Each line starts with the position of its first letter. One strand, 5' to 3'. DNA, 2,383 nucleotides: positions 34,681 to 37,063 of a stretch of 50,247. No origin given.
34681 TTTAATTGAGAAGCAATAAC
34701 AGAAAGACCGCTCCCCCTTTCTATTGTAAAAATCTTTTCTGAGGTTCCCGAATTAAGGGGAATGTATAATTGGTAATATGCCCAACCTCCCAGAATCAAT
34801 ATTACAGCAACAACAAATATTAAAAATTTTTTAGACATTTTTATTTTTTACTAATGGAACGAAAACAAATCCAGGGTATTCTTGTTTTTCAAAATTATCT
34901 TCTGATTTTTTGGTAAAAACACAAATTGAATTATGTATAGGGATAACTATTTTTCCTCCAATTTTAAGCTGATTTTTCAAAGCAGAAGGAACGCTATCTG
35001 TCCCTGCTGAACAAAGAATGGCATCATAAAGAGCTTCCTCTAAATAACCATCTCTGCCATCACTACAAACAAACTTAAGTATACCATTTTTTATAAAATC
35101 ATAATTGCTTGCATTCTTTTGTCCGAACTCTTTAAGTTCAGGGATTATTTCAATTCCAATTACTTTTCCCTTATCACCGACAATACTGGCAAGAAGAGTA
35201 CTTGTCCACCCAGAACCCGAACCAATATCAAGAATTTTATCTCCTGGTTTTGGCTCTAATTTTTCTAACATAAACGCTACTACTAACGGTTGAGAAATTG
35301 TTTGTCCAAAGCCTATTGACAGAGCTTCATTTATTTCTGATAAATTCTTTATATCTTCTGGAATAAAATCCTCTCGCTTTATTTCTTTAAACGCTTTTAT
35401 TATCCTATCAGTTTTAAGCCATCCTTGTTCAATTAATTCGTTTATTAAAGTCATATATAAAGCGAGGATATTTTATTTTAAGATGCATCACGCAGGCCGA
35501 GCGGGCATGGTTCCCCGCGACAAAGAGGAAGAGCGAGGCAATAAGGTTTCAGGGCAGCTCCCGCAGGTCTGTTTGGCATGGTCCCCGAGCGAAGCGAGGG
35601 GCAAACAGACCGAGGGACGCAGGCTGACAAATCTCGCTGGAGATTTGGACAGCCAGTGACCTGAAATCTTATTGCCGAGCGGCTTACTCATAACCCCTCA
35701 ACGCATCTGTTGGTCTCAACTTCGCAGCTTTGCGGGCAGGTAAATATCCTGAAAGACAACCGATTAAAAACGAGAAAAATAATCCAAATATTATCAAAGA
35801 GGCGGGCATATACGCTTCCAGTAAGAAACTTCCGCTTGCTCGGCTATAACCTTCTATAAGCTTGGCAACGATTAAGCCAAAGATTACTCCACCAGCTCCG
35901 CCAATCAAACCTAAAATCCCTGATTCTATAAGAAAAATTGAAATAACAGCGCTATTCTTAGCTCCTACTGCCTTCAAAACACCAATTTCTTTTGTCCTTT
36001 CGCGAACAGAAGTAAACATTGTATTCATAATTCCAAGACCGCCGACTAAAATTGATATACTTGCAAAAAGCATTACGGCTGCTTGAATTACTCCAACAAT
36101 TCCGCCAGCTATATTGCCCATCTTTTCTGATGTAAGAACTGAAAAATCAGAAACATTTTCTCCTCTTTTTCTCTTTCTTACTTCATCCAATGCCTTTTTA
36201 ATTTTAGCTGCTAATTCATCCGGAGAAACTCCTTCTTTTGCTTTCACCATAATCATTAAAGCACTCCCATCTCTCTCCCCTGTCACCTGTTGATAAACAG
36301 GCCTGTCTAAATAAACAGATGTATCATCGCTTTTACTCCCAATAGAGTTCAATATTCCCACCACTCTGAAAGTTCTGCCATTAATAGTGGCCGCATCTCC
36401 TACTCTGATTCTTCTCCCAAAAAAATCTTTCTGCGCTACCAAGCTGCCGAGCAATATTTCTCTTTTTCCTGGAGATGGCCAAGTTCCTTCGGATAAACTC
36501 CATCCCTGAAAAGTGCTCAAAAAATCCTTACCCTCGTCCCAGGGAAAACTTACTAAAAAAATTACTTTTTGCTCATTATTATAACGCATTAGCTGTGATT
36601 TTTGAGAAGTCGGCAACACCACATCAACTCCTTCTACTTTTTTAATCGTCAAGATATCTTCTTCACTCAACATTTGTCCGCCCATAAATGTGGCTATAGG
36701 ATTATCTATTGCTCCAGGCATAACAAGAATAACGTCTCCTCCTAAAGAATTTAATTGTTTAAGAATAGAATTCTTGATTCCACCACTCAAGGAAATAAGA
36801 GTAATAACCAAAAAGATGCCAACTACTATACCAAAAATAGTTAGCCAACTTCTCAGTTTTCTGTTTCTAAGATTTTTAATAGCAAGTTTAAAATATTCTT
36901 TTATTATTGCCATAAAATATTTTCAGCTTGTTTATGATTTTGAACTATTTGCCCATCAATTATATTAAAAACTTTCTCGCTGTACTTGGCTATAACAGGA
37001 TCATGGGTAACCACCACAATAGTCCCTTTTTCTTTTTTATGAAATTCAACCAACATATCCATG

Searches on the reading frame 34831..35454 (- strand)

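Call 23: search_protein_families(library=pfam, proteins=[window:34831-35454:-], max_evalue=0.01)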
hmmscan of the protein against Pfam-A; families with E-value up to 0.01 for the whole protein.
window:34831-35454:- (207 aa): 12 families
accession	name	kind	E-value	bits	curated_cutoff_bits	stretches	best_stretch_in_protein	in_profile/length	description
PF01135.25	PCMT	-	5.1e-54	183.7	20.3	1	2-205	5-209/210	Protein-L-isoaspartate(D-aspartate) O-methyltransferase (PCMT)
PF13847.12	Methyltransf_31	-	7e-09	36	27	1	69-176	2-114/145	Methyltransferase domain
PF13649.12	Methyltransf_25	-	8.2e-08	33.3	27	1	74-152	1-74/97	Methyltransferase domain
PF01209.24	Ubie_methyltran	-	1.1e-07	31.8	20.1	1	60-170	37-150/233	ubiE/COQ5 methyltransferase family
PF08241.18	Methyltransf_11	-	4.4e-07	30.9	21.2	1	75-156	1-74/95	Methyltransferase domain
PF00398.26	RrnaAD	-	1.7e-05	24.5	24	1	54-128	14-88/263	Ribosomal RNA adenine dimethylase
PF01269.23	Fibrillarin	-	2.5e-05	24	27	1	63-106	64-107/227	Fibrillarin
PF02353.26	CMAS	-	0.00016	21.5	27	1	59-120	51-110/273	Mycolic acid cyclopropane synthetase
PF13489.12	Methyltransf_23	-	0.00045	20.4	27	1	60-157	14-96/164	Methyltransferase domain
PF13679.12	Methyltransf_32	-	0.0059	17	27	0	62-120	16-78/143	Methyltransferase domain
PF08123.19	DOT1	-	0.0082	16.1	23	0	56-118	28-89/205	Histone methylation protein DOT1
PF08704.16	GCD14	-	0.0096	16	26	0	59-135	29-100/247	tRNA methyltransferase complex GCD14 subunit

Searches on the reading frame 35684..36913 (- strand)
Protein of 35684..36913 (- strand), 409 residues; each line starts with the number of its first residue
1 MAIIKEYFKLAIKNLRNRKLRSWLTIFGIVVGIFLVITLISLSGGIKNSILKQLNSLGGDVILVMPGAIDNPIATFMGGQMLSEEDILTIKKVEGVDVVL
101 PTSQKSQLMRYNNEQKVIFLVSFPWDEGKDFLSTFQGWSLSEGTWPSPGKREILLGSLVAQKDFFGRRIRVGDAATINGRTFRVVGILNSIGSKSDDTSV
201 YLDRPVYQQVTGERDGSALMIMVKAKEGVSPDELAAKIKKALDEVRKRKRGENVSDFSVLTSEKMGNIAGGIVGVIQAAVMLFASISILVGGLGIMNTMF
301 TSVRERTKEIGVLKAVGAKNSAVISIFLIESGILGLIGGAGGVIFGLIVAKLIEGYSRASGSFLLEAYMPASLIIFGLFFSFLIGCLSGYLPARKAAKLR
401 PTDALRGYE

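Call 23: search_protein_families(library=pfam, proteins=[window:35684-36913:-], max_evalue=0.01)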
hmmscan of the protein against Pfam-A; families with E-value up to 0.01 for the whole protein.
window:35684-36913:- (409 aa): 2 families
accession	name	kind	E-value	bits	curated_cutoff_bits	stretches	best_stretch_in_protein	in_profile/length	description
PF12704.14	MacB_PCD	-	3.7e-31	109.5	27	1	22-240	1-206/207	MacB-like periplasmic core domain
PF02687.27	FtsX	-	5.3e-23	81.8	25.5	1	281-399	1-118/120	FtsX-like permease C-terminal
